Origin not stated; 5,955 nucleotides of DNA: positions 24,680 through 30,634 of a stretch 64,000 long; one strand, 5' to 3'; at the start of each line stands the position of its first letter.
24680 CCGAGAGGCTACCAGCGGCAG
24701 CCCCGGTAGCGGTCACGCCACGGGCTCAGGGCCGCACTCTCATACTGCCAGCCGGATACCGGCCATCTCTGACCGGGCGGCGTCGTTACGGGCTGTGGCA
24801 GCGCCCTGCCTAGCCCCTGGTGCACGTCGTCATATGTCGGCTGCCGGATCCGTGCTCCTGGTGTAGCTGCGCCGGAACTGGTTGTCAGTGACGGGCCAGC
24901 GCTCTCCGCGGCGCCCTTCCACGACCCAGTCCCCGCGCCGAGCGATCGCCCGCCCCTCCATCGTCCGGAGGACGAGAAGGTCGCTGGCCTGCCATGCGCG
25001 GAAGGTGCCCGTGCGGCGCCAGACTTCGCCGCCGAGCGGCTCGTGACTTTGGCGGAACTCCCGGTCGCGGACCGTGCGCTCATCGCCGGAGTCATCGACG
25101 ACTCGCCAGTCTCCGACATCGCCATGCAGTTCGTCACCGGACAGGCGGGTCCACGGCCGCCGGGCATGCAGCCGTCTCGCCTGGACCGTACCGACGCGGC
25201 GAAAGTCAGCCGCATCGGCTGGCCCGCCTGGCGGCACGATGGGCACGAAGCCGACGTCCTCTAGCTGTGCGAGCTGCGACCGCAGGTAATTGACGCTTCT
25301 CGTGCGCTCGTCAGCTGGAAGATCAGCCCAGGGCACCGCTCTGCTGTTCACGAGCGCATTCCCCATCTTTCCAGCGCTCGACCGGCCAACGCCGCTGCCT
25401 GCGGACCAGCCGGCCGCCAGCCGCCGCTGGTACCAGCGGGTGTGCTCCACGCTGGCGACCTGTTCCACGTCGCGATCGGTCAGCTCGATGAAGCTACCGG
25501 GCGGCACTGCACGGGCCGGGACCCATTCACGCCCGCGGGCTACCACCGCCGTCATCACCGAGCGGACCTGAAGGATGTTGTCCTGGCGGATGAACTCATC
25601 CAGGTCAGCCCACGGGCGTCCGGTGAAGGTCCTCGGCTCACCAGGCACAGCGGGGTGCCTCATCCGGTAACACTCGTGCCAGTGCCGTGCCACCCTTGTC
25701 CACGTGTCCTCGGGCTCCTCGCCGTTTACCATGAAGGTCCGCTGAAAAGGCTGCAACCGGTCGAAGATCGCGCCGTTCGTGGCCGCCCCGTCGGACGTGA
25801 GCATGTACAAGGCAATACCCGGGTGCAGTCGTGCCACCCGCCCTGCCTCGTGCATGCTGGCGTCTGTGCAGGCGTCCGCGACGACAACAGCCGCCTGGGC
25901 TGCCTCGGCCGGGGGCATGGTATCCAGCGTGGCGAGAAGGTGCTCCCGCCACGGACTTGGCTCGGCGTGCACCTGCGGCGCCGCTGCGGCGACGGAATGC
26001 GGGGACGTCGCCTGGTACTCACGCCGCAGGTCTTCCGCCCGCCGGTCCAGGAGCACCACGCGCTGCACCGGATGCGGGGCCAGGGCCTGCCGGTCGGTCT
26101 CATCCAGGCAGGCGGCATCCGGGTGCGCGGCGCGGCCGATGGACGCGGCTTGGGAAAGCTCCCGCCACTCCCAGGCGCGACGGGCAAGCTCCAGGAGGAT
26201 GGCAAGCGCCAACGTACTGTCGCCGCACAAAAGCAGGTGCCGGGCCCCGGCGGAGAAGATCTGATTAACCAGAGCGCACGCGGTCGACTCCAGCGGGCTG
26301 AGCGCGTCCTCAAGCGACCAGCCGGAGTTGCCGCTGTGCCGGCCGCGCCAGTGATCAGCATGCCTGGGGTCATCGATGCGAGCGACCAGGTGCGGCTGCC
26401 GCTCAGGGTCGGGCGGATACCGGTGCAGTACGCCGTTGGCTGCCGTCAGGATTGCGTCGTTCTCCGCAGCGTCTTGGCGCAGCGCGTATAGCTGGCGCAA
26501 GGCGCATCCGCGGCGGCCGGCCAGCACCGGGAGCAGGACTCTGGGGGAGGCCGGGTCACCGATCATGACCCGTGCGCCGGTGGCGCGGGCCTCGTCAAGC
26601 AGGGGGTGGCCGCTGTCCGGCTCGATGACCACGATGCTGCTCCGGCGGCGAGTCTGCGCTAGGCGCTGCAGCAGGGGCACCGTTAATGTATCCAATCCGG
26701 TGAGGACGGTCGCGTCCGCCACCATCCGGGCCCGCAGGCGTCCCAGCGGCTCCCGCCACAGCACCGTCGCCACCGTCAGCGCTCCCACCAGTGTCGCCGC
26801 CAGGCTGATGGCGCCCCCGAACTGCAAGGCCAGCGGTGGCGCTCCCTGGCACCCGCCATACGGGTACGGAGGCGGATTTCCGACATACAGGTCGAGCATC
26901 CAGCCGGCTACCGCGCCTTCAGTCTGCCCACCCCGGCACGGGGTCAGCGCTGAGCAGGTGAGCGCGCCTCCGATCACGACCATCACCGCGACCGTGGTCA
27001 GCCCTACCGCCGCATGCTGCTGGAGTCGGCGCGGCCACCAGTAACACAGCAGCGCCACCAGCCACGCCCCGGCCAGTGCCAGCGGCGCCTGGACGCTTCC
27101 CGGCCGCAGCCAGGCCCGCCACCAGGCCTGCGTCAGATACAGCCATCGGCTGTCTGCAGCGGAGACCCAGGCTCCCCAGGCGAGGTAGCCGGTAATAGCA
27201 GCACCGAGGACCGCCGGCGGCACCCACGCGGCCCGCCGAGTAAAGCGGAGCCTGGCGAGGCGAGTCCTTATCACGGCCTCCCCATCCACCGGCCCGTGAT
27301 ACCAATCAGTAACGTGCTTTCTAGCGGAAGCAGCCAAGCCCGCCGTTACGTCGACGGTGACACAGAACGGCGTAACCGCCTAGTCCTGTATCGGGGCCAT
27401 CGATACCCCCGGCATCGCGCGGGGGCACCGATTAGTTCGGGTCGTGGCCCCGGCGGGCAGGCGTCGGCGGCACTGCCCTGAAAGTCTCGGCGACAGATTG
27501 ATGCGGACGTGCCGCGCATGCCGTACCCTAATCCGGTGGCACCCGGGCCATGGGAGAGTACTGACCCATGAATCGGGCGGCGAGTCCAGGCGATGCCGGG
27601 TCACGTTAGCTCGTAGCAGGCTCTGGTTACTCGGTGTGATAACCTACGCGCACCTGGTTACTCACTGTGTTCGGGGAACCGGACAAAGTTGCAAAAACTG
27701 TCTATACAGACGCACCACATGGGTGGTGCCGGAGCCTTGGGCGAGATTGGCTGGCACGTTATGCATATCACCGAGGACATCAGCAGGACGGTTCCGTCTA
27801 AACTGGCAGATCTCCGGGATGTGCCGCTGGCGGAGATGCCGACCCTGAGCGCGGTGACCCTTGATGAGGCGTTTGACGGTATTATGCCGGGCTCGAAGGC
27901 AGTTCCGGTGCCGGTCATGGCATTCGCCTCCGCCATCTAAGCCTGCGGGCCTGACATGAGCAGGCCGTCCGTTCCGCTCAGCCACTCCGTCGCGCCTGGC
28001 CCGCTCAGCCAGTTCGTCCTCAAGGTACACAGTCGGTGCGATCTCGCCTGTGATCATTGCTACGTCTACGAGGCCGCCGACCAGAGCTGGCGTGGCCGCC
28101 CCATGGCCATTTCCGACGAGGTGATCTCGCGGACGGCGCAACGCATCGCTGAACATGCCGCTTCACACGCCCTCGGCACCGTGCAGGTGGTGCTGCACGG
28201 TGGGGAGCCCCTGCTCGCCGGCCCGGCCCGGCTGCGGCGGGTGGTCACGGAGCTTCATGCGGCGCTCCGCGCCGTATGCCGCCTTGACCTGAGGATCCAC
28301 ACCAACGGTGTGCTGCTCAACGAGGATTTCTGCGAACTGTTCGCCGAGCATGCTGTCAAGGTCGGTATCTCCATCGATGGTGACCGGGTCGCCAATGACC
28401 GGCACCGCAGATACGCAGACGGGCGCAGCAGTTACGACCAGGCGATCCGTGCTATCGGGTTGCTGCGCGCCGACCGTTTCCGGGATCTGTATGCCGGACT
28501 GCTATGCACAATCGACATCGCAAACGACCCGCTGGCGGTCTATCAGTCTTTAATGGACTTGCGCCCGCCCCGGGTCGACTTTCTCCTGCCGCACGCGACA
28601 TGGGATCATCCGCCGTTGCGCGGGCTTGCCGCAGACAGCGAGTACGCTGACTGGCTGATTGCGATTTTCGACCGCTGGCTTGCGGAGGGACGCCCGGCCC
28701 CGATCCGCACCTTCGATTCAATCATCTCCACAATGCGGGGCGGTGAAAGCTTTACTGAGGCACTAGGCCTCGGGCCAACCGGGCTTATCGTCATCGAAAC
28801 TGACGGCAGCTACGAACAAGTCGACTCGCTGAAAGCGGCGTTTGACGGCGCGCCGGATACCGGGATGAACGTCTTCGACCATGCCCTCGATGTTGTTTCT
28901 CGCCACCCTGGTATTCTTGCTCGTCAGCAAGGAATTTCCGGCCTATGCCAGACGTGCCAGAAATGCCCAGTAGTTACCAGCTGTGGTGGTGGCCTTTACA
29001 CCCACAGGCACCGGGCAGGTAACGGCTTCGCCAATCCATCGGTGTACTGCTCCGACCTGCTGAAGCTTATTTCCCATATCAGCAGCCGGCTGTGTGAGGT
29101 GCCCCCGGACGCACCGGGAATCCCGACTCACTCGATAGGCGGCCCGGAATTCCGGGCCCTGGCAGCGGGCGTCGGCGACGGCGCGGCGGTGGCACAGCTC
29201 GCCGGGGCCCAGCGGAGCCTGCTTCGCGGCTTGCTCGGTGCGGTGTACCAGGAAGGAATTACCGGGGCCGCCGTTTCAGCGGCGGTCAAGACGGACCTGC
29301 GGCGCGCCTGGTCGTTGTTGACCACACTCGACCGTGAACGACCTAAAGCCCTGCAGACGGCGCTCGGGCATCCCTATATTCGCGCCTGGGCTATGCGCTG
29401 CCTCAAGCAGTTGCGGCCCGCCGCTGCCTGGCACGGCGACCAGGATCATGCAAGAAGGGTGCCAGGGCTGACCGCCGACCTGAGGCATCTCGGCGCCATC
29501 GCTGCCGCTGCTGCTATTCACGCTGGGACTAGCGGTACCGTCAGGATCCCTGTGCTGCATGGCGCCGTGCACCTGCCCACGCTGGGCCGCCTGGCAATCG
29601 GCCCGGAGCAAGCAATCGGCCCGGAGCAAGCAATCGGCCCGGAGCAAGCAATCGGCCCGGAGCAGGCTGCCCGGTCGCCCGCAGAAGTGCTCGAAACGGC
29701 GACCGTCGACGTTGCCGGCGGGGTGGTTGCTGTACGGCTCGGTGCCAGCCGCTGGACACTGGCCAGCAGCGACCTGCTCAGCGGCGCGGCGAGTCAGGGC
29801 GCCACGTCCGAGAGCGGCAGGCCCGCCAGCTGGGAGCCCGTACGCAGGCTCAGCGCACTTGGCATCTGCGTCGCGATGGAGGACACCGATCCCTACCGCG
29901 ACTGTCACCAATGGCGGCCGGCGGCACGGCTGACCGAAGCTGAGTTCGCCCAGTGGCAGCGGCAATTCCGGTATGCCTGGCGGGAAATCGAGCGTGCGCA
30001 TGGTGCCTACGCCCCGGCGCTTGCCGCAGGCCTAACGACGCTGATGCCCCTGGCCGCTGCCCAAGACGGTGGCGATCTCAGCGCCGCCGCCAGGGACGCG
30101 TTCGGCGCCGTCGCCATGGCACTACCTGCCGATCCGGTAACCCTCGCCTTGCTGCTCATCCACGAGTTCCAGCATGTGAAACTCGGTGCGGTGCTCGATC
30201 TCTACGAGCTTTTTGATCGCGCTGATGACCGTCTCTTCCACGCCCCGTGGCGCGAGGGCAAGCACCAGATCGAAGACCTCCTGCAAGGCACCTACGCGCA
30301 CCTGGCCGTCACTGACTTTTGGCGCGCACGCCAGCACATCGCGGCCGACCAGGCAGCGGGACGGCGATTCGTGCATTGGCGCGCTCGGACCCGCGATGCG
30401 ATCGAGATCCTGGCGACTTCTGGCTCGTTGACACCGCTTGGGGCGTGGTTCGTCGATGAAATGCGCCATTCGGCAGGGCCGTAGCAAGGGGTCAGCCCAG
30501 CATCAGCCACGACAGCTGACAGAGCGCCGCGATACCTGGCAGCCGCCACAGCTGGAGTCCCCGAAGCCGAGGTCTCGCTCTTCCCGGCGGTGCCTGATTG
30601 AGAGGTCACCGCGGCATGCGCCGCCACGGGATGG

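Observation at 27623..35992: fxsA-fxsB-fxsC-fxsT: a RiPP maturation pair coupled to TIR and STAND (ParA-TIR-NB-ARC-TPR) proteins, a candidate peptide-gated conflict or signalling system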

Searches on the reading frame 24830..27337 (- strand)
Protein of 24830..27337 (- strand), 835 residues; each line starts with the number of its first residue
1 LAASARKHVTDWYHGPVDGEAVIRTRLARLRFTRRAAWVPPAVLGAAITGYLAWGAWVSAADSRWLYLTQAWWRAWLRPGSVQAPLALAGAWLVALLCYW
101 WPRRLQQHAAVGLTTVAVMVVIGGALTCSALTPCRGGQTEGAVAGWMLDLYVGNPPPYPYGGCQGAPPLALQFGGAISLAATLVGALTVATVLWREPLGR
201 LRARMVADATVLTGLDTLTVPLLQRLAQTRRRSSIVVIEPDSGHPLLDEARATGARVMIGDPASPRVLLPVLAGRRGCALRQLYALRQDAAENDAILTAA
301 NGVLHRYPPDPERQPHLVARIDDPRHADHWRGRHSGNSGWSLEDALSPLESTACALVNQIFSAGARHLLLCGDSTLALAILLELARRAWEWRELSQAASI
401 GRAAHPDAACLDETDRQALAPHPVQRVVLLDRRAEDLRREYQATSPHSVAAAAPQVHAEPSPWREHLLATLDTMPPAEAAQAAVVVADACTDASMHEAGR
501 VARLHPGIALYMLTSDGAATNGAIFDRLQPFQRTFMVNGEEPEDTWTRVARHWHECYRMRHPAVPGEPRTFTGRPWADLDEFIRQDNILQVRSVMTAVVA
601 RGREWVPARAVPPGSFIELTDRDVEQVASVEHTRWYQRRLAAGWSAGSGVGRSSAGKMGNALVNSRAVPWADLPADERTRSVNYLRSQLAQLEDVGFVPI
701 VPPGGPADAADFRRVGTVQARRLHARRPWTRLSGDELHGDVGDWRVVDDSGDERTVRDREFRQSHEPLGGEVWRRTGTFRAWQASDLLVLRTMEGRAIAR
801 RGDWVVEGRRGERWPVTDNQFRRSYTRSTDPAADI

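Call 23: search_protein_families(library=pfam, proteins=[window:24830-27337:-], max_evalue=0.0001)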
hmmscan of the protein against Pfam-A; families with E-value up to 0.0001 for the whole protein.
window:24830-27337:- (835 aa): 0 families

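Call 24: search_protein_families(library=padloc, proteins=[window:24830-27337:-], max_evalue=0.001)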
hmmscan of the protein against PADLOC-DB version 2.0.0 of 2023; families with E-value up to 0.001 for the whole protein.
window:24830-27337:- (835 aa): 0 families

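Call 25: search_protein_families(library=ncbifam, proteins=[window:24830-27337:-], max_evalue=0.001)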
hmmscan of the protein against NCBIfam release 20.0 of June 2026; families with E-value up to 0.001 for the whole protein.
window:24830-27337:- (835 aa): 0 families

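Call 57: search_protein_families(library=pfam, proteins=[window:24830-27337:-], max_evalue=10)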
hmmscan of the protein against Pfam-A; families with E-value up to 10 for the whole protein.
window:24830-27337:- (835 aa): 3 families
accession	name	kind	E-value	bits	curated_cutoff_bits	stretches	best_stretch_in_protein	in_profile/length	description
PF14083.11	PGDYG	-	0.00021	22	27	2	799-826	5-32/102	PGDYG protein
PF02026.21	RyR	-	0.0027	18.3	27.4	1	624-697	21-87/91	RyR domain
PF02254.24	TrkA_N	-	0.004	17.9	23.8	1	211-271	2-58/116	TrkA-N domain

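Call 98: find_homologous_proteins(query=window:24830-27337:-, max_evalue=0.001)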
Query window:24830-27337:- (835 aa): 544 proteins with E <= 0.001 among 8000 candidates; the best 120 are listed.
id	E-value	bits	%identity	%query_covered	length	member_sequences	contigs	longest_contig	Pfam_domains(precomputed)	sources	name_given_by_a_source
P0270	0.0e+0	1853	100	97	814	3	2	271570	-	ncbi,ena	-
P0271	0.0e+0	1723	93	97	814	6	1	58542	PF14083.12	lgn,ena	-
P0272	0.0e+0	1562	86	98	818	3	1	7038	PF14083.12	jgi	-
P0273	0.0e+0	1561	86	98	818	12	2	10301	PF14083.12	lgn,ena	-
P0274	0.0e+0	1465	80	97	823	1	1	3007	PF14083.12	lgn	-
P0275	0.0e+0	1465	80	97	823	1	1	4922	PF14083.12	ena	-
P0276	0.0e+0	1465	80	97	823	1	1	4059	PF14083.12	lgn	-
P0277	0.0e+0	1464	80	97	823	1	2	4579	PF14083.12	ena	-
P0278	0.0e+0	1464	79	97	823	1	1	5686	PF14083.12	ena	-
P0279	0.0e+0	1463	79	97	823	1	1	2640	PF14083.12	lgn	-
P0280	0.0e+0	1463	80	97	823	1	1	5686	PF14083.12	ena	-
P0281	0.0e+0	1462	79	97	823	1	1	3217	PF14083.12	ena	-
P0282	0.0e+0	1461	81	97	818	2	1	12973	PF14083.12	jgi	jgi:hypothetical protein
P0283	0.0e+0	1461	79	97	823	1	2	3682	PF14083.12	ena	-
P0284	0.0e+0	1459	79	97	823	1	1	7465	PF14083.12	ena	-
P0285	0.0e+0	1459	79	97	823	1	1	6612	PF14083.12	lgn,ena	-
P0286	0.0e+0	1458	79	97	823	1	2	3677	PF14083.12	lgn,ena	-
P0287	0.0e+0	1458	79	97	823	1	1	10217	PF14083.12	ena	-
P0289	0.0e+0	1453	78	97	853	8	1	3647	PF14083.12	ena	-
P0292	0.0e+0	1411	79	97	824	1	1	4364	PF14083.12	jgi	jgi:hypothetical protein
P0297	0.0e+0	1357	76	97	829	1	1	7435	PF14083.12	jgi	jgi:hypothetical protein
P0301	0.0e+0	1293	72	96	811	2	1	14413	PF14083.12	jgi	jgi:hypothetical protein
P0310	0.0e+0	1227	69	95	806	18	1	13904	PF14083.12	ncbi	-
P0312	0.0e+0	1212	70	95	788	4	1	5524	PF02026.22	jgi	-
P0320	0.0e+0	1200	66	96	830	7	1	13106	PF14083.12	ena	-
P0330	0.0e+0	1191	71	89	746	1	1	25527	PF14083.12,PF02254.25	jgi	jgi:TrkA-N domain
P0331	0.0e+0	1191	67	96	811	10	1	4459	PF14083.12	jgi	-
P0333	0.0e+0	1188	67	96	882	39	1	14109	PF14083.12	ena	-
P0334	0.0e+0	1188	67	94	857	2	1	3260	PF14083.12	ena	-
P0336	0.0e+0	1184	64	97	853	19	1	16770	PF14083.12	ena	-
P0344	0.0e+0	1181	66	96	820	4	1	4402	PF14083.12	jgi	jgi:hypothetical protein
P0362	0.0e+0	1170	66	96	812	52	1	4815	PF14083.12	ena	-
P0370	0.0e+0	1164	65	96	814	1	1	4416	PF14083.12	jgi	-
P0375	0.0e+0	1162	67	97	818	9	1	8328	PF14083.12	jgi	jgi:hypothetical protein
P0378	0.0e+0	1162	66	96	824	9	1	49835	PF14083.12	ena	-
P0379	0.0e+0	1161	66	96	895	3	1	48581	PF14083.12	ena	-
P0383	0.0e+0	1159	66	96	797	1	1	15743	PF14083.12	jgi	jgi:hypothetical protein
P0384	0.0e+0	1158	66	94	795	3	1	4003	PF14083.12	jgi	jgi:hypothetical protein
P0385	0.0e+0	1157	65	96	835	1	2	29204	PF14083.12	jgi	jgi:hypothetical protein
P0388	0.0e+0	1155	65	97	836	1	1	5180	PF14083.12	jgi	jgi:hypothetical protein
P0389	0.0e+0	1153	64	94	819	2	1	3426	PF14083.12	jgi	-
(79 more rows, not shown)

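Call 99: find_encoding_contigs(protein=P0270, flank=3000, max_places=2)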
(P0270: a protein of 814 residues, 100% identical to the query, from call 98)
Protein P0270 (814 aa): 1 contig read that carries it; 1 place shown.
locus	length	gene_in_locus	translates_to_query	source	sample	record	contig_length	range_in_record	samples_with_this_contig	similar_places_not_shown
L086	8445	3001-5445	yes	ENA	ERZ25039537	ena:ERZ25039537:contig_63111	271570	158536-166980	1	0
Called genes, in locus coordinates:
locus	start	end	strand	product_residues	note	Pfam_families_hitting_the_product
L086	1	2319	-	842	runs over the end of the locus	-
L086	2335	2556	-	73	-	-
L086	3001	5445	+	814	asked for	-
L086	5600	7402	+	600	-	PF00270:DEAD, PF04851:ResIII, PF18766:SWI2_SNF2 (weak)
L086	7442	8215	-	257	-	PF01925:TauE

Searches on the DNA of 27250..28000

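Call 76: search_rna_families(source=window, start=27250, end=28000, threshold=evalue, max_evalue=1)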
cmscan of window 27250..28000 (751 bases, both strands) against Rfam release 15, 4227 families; matches with E-value up to 1: 1.
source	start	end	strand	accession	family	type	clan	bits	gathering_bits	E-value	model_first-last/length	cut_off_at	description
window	27821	27852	-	RF01336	CRISPR-DR23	Gene; CRISPR;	-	23.5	45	0.064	1-36/36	no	CRISPR RNA direct repeat element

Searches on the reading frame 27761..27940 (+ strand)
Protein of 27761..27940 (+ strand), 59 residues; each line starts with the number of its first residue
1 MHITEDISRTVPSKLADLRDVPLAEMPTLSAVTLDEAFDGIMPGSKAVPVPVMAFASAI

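Call 8: search_protein_families(library=ncbifam, proteins=[window:27761-27940:+], max_evalue=0.01)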
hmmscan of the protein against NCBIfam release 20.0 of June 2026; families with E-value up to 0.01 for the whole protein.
window:27761-27940:+ (59 aa): 1 family
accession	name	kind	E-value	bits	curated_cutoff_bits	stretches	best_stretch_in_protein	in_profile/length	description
TIGR04268.1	FxSxx-COOH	equivalog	0.0015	18.8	28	1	16-59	1-44/44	FxSxx-COOH cyclophane-containing RiPP peptide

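Call 9: search_protein_families(library=pfam, proteins=[window:27761-27940:+], max_evalue=0.01)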
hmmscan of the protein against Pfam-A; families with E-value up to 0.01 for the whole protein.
window:27761-27940:+ (59 aa): 0 families

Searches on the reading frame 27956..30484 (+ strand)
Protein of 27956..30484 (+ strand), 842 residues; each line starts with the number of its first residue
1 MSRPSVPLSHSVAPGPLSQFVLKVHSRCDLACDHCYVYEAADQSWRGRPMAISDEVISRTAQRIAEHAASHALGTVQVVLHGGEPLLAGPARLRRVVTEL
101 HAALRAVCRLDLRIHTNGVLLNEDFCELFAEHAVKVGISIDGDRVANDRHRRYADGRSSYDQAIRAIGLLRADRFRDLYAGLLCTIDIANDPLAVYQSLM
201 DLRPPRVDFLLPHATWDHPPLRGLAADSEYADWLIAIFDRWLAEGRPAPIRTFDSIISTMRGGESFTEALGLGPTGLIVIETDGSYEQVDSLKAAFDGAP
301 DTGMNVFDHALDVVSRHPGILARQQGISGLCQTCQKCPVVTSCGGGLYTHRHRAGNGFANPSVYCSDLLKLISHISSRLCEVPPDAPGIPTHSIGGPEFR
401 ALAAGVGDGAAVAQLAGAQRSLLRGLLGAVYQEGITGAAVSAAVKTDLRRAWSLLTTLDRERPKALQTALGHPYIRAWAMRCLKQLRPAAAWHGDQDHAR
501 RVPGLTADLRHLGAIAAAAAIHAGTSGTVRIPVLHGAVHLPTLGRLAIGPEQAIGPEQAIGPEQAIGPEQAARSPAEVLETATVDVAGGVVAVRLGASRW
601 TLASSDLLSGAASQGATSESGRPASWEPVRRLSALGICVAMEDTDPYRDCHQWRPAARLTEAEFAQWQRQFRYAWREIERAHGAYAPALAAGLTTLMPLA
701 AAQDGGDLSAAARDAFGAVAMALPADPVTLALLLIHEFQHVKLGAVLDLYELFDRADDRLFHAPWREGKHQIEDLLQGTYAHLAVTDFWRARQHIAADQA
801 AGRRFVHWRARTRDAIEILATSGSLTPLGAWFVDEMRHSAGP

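Call 8: search_protein_families(library=ncbifam, proteins=[window:27956-30484:+], max_evalue=0.01)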
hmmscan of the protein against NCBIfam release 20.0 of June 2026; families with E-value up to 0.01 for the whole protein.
window:27956-30484:+ (842 aa): 61 families (the best 25 are shown)
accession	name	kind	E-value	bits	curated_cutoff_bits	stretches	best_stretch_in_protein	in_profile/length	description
TIGR04269.1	SAM_SPASM_FxsB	subfamily_domain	7.3e-172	571.4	370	1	17-376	1-362/363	FxsB family cyclophane-forming radical SAM/SPASM peptide maturase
NF041707.1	rSAM_YhhB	equivalog_domain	1.9e-107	359.4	445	1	18-380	2-366/369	cyclophane-forming radical SAM/SPASM peptide maturase YhhB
TIGR04267.2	mod_HExxH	domain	3e-42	144.6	40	1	673-836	3-177/177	aKG-HExxH-type peptide beta-hydroxylase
TIGR04496.1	rSAM_XyeB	equivalog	6.6e-40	137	450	1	20-381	6-371/385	cyclophane-forming radical SAM/SPASM peptide maturase XyeB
NF040587.1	rSAM_lost_HExxH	exception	2.4e-39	135.5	225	2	591-837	138-361/364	radical SAM/SPASM protein FxsBH, inactivated beta-hydroxylase extension form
TIGR03942.1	sulfatase_rSAM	equivalog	1.1e-33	116.9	349.45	1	24-379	7-357/363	anaerobic sulfatase maturase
NF041298.1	rSAM_mat_DynA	equivalog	9.2e-29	100.5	450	1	21-381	4-355/356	dynobactin maturation radical SAM/SPASM protein DynA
TIGR04261.1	rSAM_GlyRichRpt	subfamily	1.8e-27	96.3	310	1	25-352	4-332/363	cyclophane-forming radical SAM/SPASM peptide maturase GrrM/OscB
NF041718.1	rSAM_phane_AMC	equivalog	2.2e-25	89.4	425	1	19-173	7-150/362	cyclophane-forming radical SAM peptide maturase AmcB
NF047865.1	rSAM_PapB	equivalog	9.8e-24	84.2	340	1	17-173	2-152/330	PapB family radical SAM/SPASM ranthipeptide maturase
NF010308.0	PRK13745.1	equivalog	9.2e-21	74.2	484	1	16-174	12-166/412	anaerobic sulfatase-maturation protein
TIGR03906.1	quino_hemo_SAM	equivalog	5.1e-20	71.6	453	1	9-165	85-236/467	quinohemoprotein amine dehydrogenase maturation protein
NF010321.0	PRK13758.1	equivalog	5.3e-18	65.3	441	1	16-291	3-278/370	anaerobic sulfatase-maturase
TIGR04064.1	rSAM_nif11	equivalog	2.2e-17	62.9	518.7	1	13-167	73-221/459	nif11-like peptide radical SAM maturase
NF041300.1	rSAM_mat_DarW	exception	6.2e-16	58.2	650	1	15-377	36-396/415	radical SAM/SPASM peptide maturase DarW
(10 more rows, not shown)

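Call 9: search_protein_families(library=pfam, proteins=[window:27956-30484:+], max_evalue=0.01)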
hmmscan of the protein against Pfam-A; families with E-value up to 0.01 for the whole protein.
window:27956-30484:+ (842 aa): 2 families
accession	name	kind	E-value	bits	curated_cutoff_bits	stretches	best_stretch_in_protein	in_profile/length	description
PF04055.27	Radical_SAM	-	3.9e-14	53.6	29.5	1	25-177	4-143/166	Radical SAM superfamily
PF13353.11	Fer4_12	-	0.0002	22.1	22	1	26-164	13-136/137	4Fe-4S single cluster domain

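Call 24: search_protein_families(library=padloc, proteins=[window:27956-30484:+], max_evalue=0.001)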
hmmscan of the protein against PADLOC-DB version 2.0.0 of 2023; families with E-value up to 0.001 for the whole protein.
window:27956-30484:+ (842 aa): 2 families
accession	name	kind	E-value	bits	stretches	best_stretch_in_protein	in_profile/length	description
PDLC02903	pVip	-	2.6e-11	41.5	1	24-144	6-104/257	Viperins not associated with kinases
PDLC02904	pVip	-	2.1e-05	22.2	1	24-144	9-111/262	Viperins associated with kinases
